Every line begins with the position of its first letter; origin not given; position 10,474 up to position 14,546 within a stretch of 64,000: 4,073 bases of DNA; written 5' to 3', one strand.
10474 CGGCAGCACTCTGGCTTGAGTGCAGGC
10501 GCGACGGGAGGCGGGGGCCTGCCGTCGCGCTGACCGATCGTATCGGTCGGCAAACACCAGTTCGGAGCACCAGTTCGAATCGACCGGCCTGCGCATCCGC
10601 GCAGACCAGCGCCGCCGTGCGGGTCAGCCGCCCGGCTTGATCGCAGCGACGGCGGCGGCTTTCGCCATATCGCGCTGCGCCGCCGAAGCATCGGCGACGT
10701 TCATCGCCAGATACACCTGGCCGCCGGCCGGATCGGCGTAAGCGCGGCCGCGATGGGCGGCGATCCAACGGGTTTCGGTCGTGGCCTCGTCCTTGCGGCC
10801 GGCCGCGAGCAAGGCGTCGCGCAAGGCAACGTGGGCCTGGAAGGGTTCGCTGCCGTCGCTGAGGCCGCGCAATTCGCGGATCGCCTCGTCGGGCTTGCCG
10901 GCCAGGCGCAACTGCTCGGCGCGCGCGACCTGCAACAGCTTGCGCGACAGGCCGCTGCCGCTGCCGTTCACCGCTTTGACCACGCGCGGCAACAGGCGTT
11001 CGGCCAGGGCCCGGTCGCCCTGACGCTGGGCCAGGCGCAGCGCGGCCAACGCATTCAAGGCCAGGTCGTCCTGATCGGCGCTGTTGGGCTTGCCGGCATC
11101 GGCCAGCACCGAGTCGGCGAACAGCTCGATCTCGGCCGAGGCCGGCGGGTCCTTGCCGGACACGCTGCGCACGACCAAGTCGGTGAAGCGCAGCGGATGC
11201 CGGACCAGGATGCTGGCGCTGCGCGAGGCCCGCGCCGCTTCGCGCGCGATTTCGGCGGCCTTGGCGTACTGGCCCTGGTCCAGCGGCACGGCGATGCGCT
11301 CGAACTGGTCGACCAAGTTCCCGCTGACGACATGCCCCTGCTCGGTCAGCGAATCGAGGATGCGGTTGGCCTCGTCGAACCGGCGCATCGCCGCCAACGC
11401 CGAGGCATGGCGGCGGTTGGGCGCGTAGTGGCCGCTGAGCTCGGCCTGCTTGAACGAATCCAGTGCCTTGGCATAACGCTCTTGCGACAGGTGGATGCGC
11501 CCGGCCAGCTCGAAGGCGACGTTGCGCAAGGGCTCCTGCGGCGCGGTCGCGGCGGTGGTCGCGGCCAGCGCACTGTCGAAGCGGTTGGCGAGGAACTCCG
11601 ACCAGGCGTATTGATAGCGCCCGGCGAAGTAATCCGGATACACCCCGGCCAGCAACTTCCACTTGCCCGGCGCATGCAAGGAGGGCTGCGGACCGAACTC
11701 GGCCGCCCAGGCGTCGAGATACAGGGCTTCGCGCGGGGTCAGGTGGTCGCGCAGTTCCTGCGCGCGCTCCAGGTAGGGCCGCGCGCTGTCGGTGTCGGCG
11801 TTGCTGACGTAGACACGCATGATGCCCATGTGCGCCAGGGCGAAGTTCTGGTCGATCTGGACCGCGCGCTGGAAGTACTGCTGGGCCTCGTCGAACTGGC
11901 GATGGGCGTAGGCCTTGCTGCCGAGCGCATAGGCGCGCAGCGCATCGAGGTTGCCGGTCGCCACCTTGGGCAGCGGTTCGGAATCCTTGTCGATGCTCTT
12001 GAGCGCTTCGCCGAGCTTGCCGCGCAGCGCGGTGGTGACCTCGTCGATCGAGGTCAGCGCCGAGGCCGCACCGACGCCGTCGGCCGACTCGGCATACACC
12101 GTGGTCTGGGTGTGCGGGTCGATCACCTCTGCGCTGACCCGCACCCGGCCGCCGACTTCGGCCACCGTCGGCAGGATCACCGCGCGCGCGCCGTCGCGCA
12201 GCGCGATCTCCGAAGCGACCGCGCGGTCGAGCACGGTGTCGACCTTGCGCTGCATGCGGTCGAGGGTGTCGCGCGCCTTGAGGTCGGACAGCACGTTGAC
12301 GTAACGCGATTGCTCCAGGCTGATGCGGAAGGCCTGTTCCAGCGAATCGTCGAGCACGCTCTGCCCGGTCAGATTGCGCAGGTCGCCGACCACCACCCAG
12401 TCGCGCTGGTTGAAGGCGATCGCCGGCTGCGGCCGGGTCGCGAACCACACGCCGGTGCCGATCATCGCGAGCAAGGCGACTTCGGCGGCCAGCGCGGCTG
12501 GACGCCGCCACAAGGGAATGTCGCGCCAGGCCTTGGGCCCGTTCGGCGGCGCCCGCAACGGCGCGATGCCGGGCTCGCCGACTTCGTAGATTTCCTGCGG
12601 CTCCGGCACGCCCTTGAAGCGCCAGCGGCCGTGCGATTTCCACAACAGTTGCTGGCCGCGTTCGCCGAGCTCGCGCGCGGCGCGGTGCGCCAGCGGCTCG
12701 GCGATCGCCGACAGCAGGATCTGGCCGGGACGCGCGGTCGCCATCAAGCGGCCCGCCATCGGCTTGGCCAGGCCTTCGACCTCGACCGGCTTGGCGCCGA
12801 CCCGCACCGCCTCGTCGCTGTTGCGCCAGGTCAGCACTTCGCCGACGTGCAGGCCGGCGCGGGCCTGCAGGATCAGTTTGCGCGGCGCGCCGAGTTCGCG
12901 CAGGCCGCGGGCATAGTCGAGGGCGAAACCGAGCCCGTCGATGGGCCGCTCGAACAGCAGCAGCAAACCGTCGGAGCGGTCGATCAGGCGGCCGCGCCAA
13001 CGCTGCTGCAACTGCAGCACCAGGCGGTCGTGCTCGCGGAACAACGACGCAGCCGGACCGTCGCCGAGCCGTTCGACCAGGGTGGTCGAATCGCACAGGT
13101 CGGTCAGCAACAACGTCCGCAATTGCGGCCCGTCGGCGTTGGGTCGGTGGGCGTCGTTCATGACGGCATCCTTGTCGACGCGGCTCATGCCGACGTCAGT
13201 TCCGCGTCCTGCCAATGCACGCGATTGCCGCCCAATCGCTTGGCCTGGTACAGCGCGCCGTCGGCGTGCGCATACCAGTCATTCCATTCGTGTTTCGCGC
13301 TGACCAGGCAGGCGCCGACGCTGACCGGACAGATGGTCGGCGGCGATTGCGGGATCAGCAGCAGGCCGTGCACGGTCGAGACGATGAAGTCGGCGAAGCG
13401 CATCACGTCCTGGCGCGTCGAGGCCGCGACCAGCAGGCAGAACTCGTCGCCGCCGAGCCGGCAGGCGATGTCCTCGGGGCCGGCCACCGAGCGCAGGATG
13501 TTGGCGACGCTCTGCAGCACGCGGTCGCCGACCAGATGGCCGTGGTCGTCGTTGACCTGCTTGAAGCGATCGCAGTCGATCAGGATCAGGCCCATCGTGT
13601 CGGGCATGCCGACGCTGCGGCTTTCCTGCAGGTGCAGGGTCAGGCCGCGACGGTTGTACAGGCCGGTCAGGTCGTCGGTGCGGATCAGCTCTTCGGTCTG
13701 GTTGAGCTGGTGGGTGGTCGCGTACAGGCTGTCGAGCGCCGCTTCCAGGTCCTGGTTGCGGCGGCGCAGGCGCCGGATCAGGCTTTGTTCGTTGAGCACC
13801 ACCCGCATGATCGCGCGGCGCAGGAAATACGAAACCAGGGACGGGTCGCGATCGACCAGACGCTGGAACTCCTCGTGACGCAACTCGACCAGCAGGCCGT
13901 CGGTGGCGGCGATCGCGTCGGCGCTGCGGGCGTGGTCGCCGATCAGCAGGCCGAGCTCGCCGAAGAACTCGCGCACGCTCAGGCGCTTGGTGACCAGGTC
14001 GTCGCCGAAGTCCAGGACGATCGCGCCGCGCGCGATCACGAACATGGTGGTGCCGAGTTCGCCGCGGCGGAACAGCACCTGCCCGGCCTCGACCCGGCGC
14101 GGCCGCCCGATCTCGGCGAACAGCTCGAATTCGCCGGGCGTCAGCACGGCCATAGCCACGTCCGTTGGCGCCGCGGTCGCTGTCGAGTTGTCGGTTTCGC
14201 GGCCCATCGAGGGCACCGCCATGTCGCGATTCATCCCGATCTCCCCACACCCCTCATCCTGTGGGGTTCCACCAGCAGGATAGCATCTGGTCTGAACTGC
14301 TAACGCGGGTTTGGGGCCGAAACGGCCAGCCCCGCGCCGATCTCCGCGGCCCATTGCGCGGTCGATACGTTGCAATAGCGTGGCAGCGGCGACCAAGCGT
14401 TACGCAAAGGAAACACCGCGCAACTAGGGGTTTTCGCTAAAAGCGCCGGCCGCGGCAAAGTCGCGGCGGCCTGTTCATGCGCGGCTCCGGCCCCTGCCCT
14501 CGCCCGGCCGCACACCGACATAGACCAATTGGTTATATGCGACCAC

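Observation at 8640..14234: RiPP-like locus: NHLP-leader precursor, SagB-type dehydrogenase without a YcaO cyclodehydratase, cyclase-homology/TPR membrane protein, GGDEF partner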

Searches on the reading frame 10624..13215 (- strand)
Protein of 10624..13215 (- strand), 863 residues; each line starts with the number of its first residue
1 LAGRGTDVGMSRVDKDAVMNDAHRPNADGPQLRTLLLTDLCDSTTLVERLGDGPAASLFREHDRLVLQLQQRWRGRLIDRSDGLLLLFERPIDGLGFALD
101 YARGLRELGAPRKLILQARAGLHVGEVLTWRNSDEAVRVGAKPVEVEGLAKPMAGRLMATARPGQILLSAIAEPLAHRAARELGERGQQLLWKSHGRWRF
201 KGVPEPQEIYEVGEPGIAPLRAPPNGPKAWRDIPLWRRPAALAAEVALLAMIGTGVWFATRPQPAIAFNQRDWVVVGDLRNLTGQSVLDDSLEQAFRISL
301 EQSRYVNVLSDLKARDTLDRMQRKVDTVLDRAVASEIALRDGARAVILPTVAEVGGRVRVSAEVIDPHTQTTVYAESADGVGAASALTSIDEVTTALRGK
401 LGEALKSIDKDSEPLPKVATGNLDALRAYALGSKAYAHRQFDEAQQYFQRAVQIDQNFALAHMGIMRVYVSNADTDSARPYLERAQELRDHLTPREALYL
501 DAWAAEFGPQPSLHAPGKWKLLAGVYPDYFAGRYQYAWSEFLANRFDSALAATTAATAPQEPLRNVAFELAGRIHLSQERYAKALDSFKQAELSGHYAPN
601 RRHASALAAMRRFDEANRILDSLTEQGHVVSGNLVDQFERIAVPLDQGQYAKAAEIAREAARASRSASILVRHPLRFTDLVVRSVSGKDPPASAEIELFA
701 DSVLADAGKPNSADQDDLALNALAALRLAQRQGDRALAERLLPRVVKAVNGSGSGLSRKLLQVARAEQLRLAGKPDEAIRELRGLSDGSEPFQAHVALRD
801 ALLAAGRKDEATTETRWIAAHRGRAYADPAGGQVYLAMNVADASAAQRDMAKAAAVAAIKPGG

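Call 11: search_protein_families(library=ncbifam, proteins=[window:10624-13215:-], max_evalue=0.01)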
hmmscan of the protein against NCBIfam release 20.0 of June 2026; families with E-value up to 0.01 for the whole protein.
window:10624-13215:- (863 aa): 7 families
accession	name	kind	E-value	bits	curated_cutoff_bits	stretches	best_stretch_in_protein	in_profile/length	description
TIGR04510.1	mod_pep_cyc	subfamily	0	1143.5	400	1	29-846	2-813/814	putative peptide modification system cyclase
NF058673.1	LipAdnlyCyLipJMY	equivalog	9.9e-13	47.6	800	1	32-201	295-447/449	bifunctional lipase/adenylate cyclase LipJ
TIGR02521.1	type_IV_pilW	equivalog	1.6e-05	24.6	154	1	433-489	143-199/234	type IV pilus biogenesis/stability protein PilW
TIGR02917.1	PEP_TPR_lipo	equivalog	2e-05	22.7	312.2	1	424-610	123-303/899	XrtA/PEP-CTERM system TPR-repeat protein PrsT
NF040959.1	MamA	equivalog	0.00021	20.8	200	1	415-489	128-203/204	magnetosome protein MamA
TIGR00540.1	TPR_hemY_coli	hypoth_equivalog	0.0028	16.5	142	1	424-479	325-379/385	heme biosynthesis-associated TPR protein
NF047371.1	FlcA_CTERM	equivalog_domain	0.0057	15.2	300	0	413-494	301-382/646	periplasmic flagellar collar protein FlcA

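Call 12: search_protein_families(library=pfam, proteins=[window:10624-13215:-], max_evalue=0.01)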
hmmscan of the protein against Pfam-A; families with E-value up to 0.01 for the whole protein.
window:10624-13215:- (863 aa): 7 families
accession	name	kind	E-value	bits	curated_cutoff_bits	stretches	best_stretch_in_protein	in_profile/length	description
PF14559.12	TPR_19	-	1.9e-11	44.6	25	2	436-487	2-53/68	Tetratricopeptide repeat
PF13181.12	TPR_8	-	3.5e-05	24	25.7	0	440-457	16-33/34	Tetratricopeptide repeat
PF00515.34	TPR_1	-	0.0002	21.5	27.8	1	429-458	5-34/34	Tetratricopeptide repeat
PF12895.13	ANAPC3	-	0.0013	19.5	27.2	0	534-589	27-80/82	Anaphase-promoting complex, cyclosome, subunit 3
PF07719.23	TPR_2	-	0.0026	18.2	27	1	429-457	5-33/34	Tetratricopeptide repeat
PF17680.6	FlgO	-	0.0031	17.8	22.6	1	279-375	28-120/130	FlgO protein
PF13424.12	TPR_12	-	0.0041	17.7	30.1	0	546-591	26-71/77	Tetratricopeptide repeat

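Call 67: search_solved_structures(query=window:10624-13188:-, max_evalue=0.01, show_alignments=1)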
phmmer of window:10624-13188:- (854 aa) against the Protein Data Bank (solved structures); distinct sequences matched with E-value up to 0.01: 25.
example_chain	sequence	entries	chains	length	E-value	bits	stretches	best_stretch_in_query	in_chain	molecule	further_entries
9qhb_A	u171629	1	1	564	9.8e-20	73.7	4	419-480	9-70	Engineered tetratricopeptide repeat protein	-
8bu0_A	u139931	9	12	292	2.6e-17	65.7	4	419-480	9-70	Consensus tetratricopeptide repeat protein | Crystal structure of an 8-repeat consensus TPR superhelix with Zinc. | Monomer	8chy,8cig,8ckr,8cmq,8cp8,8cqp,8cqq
1ybt_A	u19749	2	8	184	2.6e-12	49.2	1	18-191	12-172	hydrolase, alpha/beta hydrolase fold family | lipJ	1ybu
9qhc_A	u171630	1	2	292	2.6e-11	45.9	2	419-480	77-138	Engineered tetratricopeptide repeat protein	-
4wp3_A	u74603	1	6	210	2.3e-10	42.8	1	17-160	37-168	Ma1120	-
4wp8_A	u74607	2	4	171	3.5e-10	42.2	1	25-160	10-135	Ma1120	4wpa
4wp9_A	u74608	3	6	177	3.6e-10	42.1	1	25-160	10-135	Ma1120 | Cyclase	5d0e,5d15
5d0g_A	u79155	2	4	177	6.3e-10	41.3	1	25-122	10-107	Cyclase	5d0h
8ch0_A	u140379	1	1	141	1.5e-09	40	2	419-480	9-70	Consensus tetratricopeptide repeat protein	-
2fo7_A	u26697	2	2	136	2.4e-09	39.4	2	420-480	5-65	SYNTHETIC CONSENSUS TPR PROTEIN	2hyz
1na0_A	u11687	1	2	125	2.1e-08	36.2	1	418-480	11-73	designed protein CTPR3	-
6vfh_A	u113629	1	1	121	5.6e-06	28.2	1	418-480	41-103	T33_dn10A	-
9gzg_A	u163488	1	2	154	6.5e-06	28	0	423-480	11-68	Engineered CTPR protein with glutamic acids for conductivity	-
1na3_A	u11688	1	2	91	9.7e-06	27.5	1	418-481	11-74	designed protein CTPR2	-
2wqh_A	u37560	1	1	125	1.3e-05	27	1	418-480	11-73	CTPR3Y3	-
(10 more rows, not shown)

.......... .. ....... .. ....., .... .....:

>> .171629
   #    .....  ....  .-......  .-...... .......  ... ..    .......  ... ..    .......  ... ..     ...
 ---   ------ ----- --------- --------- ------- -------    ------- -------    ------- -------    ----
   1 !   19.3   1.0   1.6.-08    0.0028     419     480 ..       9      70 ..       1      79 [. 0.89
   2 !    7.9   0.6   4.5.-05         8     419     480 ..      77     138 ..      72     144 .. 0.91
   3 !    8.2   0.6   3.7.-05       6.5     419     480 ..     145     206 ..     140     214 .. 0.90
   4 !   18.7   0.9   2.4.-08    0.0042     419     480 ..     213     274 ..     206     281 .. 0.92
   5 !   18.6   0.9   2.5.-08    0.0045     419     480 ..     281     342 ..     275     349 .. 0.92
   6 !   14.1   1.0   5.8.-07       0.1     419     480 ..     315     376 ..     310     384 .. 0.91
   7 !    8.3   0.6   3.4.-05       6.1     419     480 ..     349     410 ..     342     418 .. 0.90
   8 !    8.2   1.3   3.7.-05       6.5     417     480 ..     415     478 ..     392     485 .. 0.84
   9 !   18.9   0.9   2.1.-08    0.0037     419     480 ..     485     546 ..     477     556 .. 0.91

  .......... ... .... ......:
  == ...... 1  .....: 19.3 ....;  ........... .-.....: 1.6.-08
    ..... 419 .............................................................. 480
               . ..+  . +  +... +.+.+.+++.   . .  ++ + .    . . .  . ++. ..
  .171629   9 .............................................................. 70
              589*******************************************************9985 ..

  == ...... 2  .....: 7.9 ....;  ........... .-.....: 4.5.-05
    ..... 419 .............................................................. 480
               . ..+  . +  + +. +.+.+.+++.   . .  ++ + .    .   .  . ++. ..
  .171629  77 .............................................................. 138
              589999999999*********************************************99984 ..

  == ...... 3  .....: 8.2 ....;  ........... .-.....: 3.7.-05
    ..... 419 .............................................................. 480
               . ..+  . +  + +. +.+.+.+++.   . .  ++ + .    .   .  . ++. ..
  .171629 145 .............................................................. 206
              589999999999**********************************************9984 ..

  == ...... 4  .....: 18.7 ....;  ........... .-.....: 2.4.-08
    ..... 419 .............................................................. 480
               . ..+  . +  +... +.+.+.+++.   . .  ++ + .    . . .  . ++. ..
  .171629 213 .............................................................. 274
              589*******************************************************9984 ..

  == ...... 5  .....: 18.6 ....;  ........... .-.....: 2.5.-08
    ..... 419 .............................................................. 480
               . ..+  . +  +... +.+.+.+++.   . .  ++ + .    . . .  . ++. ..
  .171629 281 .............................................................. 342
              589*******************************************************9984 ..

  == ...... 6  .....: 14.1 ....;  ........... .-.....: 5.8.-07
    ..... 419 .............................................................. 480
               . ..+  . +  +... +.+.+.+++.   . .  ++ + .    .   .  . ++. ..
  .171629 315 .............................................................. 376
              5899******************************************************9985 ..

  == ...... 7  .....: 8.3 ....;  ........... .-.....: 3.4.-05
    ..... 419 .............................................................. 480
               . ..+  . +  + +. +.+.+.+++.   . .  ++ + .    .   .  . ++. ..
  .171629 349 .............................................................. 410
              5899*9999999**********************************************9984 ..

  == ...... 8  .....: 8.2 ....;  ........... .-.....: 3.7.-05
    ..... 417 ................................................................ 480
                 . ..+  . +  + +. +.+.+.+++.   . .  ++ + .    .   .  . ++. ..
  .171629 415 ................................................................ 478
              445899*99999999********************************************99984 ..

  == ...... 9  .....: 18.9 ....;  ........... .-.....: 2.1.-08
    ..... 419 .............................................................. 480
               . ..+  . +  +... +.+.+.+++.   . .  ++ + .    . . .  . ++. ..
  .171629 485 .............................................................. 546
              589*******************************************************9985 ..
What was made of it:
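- On XC_0250-type guanylate cyclase: PDB 1ybt 2.6e-12 (call 67). TPR from aa ~420 (calls 12, 67).
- Checked: The class III cyclase homology of the CYC N-terminus is real: PDB 1ybt 2.6e-12, Ma1120 2e-10 (call 67).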

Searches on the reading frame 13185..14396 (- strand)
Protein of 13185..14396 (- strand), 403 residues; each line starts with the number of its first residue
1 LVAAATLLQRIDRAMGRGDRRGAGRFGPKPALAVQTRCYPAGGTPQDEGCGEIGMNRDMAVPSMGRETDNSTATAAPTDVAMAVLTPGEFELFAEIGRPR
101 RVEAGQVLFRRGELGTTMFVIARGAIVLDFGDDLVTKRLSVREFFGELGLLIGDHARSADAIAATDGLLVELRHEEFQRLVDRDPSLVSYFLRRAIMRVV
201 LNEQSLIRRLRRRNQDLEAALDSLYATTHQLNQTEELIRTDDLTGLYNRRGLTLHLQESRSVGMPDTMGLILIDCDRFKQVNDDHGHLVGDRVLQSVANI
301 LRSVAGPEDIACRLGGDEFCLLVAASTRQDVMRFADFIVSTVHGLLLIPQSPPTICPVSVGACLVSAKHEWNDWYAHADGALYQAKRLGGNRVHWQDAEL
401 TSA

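Call 11: search_protein_families(library=ncbifam, proteins=[window:13185-14396:-], max_evalue=0.01)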
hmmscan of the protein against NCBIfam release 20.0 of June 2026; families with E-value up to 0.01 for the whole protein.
window:13185-14396:- (403 aa): 25 families
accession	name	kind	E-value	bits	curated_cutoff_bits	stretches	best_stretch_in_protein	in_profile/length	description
NF007423.1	PRK09966.1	equivalog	1.1e-36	126.5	325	1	204-386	201-390/390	diguanylate cyclase DgcN/YfiN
TIGR00254.1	GGDEF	domain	1.2e-34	119.5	37.4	1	239-395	6-166/168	diguanylate cyclase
NF038266.1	diguan_SiaD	equivalog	1.9e-32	112.6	290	1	205-393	61-252/252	biofilm regulation diguanylate cyclase SiaD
NF007380.0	PRK09894.1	equivalog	2.1e-32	112.7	256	1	217-397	110-288/296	diguanylate cyclase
NF007135.0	PRK09581.1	equivalog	8.5e-30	103.9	474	1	228-395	282-454/457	PleD family two-component system response regulator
NF051473.1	DigCycDgcsShew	equivalog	5.3e-25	88.4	400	1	215-391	112-286/291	diguanylate cyclase DgcS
NF041606.1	dguan_cyc_DgcA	equivalog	4.2e-23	81.8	370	1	255-394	199-337/340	diguanylate cyclase DgcA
NF007474.0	PRK10060.1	equivalog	9.2e-23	80.3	782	1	235-389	234-388/663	cyclic di-GMP phosphodiesterase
NF040885.1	diguan_DgcJ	equivalog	2.6e-22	79.3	500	1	240-387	343-487/493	diguanylate cyclase DgcJ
NF007298.0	PRK09776.1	equivalog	2.2e-21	75.5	1135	1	240-394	686-843/1111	diguanylate cyclase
NF011955.1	PRK15426.1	equivalog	2.6e-21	75.4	408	1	241-398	401-563/564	cellulose biosynthesis regulator diguanylate cyclase DgcQ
NF007599.0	PRK10245.1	equivalog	1.8e-19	69.5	402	1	239-393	211-367/371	diguanylate cyclase AdrA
NF047654.1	DiguCycDgcRLepto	equivalog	2.9e-19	69.1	500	1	234-393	129-293/295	diguanylate cyclase DgcR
NF045675.1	PhdiestaseDibA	equivalog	3.5e-19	68.6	980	1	226-402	191-370/623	phosphodiesterase DibA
NF053781.1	cdiGMPphdstlr2612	equivalog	3.3e-18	64.8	1600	1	233-389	835-995/1268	Tlr1612 family c-di-GMP phosphodiesterase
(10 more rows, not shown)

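Call 12: search_protein_families(library=pfam, proteins=[window:13185-14396:-], max_evalue=0.01)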
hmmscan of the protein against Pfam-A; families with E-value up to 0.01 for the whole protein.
window:13185-14396:- (403 aa): 2 families
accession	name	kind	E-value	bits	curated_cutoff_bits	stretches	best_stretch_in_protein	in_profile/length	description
PF00990.26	GGDEF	-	9.1e-37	126.7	23.8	1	240-392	3-161/161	Diguanylate cyclase, GGDEF domain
PF00027.35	cNMP_binding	-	3.1e-16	59.6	27.5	1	100-184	2-89/89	Cyclic nucleotide-binding domain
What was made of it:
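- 13185..14234 (-): cNMP-binding + GGDEF diguanylate cyclase, 349 aa, an orthologue of XC_0249. It is translationally coupled to CYC through an ATGA overlap. PF00027 + PF00990 (call 12).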

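Call 23: search_solved_structures(query=window:13185-14396:-, max_evalue=0.00001, show_alignments=1)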
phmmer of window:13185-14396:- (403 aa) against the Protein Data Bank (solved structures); distinct sequences matched with E-value up to 0.00001: 88 (the best 60 are shown).
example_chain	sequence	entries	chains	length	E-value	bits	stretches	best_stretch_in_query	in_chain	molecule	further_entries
5h5o_A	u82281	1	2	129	1.2e-43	152.8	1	83-208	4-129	Diguanylate cyclase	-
4wxo_A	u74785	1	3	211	3.9e-25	91.8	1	216-394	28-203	Uncharacterized protein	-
4wxw_A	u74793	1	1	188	1.4e-22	83.3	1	237-394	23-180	Uncharacterized protein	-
4zmm_A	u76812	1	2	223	6.5e-21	77.9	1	231-393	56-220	diguanylate cyclase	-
4zmu_A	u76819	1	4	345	2.1e-20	76.2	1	232-393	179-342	diguanylate cyclase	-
3i5c_A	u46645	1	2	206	2.1e-20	76.2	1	211-396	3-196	Fusion of General control protein GCN4 and WSPR response regulator protein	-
5euh_A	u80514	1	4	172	8.1e-20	74.3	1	240-393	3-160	Putative GGDEF domain membrane protein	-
3bre_A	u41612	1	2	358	5.6e-19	71.5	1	210-396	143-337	Probable two-component response regulator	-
1w25_A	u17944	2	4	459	1e-18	70.6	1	228-393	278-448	STALKED-CELL DIFFERENTIATION CONTROLLING PROTEIN | RESPONSE REGULATOR PLED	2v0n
2wb4_A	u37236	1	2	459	1e-18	70.6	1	228-393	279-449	DIGUANYLATE CYCLASE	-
9g86_A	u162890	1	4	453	1.2e-18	70.4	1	228-393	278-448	Response regulator PleD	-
9g85_A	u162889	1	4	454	1.2e-18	70.3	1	228-393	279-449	Response regulator PleD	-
4zve_A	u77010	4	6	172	1.8e-18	69.9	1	241-398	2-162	Diguanylate cyclase DosC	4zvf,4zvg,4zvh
8wcn_A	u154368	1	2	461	1.9e-18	69.8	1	239-394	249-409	Diguanylate cyclase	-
9p6j_A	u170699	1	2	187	3.7e-18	68.8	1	226-393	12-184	diguanylate cyclase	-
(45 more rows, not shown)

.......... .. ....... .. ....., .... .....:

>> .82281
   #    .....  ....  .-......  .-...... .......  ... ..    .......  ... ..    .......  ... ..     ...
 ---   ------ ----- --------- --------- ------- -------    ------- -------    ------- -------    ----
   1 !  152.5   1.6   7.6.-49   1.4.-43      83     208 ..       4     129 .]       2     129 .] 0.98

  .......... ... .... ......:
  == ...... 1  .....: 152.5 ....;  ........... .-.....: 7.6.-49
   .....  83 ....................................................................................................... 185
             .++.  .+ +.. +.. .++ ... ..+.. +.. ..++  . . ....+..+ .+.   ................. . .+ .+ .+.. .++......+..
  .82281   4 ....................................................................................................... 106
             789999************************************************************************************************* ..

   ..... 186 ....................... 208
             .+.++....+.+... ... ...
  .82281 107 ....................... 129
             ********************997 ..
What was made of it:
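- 13185..14234 (-): PDB 5h5o cNMP domain 1.2e-43 (call 23).
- On XC_0249-type cGMP-activated diguanylate cyclase: PDB 5h5o 1.2e-43 (call 23).
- PDB 5h5o matches the cNMP domain at 1.2e-43 (call 23).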
